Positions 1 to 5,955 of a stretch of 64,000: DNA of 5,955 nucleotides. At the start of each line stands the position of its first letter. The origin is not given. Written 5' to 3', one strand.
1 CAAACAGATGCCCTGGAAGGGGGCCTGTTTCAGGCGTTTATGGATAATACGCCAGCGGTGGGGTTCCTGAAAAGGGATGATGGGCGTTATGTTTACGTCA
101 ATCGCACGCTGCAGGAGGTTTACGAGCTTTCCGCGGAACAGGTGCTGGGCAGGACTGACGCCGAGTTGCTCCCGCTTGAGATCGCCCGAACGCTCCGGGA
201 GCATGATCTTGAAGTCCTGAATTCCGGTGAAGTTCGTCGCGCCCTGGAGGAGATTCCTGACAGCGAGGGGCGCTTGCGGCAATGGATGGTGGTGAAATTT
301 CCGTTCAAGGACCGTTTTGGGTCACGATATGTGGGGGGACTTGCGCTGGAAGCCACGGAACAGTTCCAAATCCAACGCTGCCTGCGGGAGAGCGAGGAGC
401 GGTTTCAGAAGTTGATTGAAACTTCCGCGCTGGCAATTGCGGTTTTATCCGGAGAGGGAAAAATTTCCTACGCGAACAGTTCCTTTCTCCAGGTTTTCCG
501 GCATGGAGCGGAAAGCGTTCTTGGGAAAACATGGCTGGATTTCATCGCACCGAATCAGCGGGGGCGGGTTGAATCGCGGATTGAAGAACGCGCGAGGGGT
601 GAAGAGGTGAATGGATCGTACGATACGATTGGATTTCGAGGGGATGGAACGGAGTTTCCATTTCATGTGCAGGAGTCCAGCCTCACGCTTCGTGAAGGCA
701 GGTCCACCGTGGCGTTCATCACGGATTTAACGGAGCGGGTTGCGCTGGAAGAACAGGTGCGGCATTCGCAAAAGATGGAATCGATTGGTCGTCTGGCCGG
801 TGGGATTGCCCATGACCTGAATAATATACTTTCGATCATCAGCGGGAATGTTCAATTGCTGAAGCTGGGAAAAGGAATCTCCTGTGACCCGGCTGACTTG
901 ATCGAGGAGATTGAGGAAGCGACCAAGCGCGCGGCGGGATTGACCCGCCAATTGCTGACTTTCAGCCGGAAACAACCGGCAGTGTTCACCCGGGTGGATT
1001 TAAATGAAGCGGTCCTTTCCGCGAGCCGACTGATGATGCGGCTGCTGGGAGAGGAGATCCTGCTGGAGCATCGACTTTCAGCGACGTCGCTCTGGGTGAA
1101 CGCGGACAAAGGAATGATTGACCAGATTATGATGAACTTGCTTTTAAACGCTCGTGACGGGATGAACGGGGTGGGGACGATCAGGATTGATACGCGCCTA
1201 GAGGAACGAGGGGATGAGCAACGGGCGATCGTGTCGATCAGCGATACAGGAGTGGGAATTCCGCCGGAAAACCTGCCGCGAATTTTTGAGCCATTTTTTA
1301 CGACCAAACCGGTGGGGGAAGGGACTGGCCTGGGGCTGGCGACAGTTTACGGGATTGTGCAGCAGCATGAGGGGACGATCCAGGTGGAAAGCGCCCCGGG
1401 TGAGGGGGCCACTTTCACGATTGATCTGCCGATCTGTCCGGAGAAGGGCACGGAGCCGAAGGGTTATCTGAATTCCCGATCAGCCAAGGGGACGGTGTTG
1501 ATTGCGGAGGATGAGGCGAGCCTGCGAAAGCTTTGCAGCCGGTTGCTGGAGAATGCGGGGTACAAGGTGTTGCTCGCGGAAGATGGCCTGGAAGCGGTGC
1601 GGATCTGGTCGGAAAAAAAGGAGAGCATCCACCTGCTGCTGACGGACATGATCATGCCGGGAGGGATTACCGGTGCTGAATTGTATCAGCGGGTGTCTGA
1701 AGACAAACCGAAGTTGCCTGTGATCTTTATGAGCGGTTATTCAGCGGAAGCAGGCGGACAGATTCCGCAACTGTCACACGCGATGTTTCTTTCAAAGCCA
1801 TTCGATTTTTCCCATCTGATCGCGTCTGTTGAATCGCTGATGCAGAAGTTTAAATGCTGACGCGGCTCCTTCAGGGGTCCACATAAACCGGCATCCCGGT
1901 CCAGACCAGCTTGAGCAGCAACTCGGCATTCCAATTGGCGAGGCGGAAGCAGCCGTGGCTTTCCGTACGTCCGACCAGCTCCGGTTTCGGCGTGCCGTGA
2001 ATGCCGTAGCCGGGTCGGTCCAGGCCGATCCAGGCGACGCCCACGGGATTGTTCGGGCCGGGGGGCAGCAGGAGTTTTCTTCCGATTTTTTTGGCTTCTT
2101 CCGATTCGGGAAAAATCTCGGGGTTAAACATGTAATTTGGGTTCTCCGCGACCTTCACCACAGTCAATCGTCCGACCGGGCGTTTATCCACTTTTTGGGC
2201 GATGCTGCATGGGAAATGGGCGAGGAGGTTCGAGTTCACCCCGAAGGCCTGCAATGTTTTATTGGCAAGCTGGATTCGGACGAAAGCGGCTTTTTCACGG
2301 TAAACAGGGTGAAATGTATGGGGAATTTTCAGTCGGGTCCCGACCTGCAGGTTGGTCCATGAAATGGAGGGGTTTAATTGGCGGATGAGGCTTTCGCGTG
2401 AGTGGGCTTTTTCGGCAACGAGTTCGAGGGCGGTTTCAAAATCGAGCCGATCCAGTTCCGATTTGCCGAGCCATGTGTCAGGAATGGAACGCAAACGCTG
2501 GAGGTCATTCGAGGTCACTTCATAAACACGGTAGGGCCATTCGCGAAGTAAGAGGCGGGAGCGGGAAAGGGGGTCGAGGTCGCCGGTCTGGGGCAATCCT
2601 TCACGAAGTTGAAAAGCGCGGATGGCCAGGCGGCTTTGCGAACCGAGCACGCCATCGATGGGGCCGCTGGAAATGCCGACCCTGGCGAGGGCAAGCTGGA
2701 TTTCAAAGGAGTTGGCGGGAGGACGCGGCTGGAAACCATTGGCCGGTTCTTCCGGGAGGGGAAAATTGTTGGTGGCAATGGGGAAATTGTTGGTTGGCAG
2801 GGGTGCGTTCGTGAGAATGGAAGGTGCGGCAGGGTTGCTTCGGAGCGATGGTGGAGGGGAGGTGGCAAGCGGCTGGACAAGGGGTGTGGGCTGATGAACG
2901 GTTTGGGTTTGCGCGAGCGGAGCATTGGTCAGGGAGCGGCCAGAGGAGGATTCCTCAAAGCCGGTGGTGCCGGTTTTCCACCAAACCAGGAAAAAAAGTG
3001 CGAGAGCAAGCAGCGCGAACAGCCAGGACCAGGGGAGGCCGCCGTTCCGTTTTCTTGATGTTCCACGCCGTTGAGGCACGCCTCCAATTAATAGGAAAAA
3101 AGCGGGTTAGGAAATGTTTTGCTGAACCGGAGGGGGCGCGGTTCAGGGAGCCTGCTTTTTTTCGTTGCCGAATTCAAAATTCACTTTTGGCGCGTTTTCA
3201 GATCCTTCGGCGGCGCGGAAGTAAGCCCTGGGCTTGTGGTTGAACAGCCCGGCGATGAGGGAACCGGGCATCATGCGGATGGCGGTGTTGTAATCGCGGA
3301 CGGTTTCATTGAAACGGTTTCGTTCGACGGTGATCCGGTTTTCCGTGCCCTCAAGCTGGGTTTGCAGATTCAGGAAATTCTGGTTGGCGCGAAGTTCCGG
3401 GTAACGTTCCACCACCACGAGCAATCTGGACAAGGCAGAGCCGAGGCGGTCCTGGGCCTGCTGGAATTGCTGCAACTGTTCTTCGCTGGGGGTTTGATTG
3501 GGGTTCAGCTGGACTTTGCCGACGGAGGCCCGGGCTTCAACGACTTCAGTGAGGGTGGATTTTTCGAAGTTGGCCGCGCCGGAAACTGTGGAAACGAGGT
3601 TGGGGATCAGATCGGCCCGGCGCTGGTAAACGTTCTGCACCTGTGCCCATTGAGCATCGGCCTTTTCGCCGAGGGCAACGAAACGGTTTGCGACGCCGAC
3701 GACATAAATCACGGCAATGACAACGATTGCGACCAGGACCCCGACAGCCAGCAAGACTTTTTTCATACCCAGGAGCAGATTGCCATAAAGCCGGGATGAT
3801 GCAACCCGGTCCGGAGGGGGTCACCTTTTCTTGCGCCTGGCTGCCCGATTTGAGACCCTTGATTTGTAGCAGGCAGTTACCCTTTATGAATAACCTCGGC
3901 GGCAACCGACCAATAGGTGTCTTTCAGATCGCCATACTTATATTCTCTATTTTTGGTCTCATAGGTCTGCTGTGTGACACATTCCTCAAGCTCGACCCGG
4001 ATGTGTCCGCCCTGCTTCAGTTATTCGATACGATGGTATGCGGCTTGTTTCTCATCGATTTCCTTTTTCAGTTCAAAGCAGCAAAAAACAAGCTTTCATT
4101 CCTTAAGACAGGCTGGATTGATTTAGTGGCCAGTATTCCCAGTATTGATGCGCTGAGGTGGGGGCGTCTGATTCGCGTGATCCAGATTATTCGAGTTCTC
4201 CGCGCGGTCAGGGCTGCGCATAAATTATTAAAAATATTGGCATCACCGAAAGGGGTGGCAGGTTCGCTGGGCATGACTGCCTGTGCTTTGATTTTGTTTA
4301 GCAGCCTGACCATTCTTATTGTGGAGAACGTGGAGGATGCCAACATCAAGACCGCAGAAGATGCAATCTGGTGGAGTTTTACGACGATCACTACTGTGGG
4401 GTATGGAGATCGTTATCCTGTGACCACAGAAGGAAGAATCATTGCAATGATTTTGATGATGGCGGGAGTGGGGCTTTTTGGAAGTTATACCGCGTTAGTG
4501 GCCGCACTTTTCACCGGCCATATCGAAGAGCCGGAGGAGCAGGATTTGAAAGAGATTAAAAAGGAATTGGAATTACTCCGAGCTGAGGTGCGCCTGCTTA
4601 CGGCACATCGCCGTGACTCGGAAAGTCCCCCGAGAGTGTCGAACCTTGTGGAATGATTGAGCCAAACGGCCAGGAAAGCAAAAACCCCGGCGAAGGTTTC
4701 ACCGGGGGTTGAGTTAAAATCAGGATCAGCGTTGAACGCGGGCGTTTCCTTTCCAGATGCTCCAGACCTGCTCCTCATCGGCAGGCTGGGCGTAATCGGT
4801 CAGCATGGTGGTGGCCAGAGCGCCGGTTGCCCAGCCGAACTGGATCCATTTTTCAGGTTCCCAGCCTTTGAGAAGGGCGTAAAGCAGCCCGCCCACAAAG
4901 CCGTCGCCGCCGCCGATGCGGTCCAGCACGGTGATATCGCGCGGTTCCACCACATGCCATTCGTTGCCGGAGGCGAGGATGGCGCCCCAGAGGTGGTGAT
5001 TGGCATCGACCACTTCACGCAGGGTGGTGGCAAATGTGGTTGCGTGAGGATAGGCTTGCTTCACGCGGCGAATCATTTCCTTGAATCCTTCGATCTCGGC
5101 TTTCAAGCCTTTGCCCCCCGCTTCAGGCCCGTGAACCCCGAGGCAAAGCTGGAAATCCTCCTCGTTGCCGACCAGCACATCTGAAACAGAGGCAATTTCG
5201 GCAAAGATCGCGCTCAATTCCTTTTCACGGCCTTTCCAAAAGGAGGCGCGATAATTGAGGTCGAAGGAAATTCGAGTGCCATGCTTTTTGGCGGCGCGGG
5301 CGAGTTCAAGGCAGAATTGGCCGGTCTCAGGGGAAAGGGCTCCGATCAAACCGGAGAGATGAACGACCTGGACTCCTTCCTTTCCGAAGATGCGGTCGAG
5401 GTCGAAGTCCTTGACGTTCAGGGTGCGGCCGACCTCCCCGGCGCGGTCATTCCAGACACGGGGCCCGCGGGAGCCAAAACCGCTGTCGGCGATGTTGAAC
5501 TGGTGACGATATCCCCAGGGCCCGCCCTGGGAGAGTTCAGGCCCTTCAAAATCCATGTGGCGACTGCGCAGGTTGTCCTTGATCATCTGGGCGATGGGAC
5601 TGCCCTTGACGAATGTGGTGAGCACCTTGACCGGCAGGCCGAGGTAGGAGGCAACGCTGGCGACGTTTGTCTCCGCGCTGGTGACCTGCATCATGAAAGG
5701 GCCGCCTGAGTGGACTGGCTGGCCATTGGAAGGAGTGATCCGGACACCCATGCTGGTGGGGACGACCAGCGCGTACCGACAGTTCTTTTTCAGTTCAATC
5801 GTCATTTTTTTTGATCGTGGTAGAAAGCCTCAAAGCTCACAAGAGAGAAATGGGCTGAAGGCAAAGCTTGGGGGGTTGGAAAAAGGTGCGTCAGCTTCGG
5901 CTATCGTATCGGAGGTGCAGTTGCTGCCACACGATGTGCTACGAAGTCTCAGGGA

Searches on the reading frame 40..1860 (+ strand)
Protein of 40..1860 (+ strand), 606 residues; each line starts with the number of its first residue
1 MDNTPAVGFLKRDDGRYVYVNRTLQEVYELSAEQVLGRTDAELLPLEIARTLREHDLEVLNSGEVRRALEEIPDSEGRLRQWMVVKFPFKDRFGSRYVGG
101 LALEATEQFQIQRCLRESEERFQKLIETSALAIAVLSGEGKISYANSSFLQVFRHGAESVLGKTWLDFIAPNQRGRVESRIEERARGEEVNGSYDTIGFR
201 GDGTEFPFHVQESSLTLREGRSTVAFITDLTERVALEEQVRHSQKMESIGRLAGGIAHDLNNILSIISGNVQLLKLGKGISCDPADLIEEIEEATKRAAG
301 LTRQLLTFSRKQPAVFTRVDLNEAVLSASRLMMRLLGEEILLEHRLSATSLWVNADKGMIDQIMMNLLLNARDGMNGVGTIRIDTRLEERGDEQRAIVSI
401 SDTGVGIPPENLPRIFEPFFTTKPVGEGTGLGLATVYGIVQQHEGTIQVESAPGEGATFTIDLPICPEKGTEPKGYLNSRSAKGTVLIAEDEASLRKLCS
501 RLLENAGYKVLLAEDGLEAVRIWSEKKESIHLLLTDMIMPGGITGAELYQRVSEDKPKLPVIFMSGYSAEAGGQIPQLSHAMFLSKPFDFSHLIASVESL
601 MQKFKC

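Call 110: search_protein_families(library=pfam, proteins=[window:40-1860:+], max_evalue=0.000001)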
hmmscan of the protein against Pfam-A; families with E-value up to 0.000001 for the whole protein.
window:40-1860:+ (606 aa): 7 families
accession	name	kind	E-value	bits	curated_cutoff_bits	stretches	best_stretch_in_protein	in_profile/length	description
PF08448.16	PAS_4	-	1.5e-26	93.2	23.1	2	2-107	2-107/110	PAS fold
PF02518.31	HATPase_c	-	2.3e-26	92.9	26.4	1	358-465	4-109/111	Histidine kinase-, DNA gyrase B-, and HSP90-like ATPase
PF00072.30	Response_reg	-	1.7e-21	76.9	30.2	1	486-597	1-110/111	Response regulator receiver domain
PF00989.32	PAS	-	5.4e-18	65.5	22.6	1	120-228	1-111/113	PAS fold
PF13426.13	PAS_9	-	3.6e-12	46.9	27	0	133-232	4-103/103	PAS domain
PF00512.31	HisKA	-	2.1e-10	40.9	26.9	1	250-312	3-64/66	His Kinase A (phospho-acceptor) domain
PF13188.13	PAS_8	-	2.1e-09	37.4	21.8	0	120-174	1-55/65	PAS domain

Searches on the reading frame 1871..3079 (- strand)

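Call 110: search_protein_families(library=pfam, proteins=[window:1871-3079:-], max_evalue=0.000001)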
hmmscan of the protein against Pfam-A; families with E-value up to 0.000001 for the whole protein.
window:1871-3079:- (402 aa): 2 families
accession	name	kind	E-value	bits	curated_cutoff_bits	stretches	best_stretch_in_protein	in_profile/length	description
PF03734.19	YkuD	-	4.1e-15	57.1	23.4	1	267-400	4-146/146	L,D-transpeptidase catalytic domain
PF01471.23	PG_binding_1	-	4.5e-11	43.2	23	1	126-170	7-51/57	Putative peptidoglycan binding domain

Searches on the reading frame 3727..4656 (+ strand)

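Call 110: search_protein_families(library=pfam, proteins=[window:3727-4656:+], max_evalue=0.000001)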
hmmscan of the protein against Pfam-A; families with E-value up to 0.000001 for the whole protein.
window:3727-4656:+ (309 aa): 2 families
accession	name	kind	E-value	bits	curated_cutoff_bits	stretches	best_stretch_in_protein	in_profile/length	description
PF00520.37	Ion_trans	-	7.4e-21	74.9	25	1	65-262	3-233/241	Ion transport protein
PF07885.22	Ion_trans_2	-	1.1e-15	57.6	22.5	1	188-262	5-77/79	Ion channel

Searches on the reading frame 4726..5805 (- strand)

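Call 110: search_protein_families(library=pfam, proteins=[window:4726-5805:-], max_evalue=0.000001)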
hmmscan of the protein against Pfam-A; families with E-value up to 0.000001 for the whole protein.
window:4726-5805:- (359 aa): 1 family
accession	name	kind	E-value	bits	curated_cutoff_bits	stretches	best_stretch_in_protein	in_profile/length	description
PF00294.29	PfkB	-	1.5e-20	74.2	25.8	1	145-333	130-291/302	pfkB family carbohydrate kinase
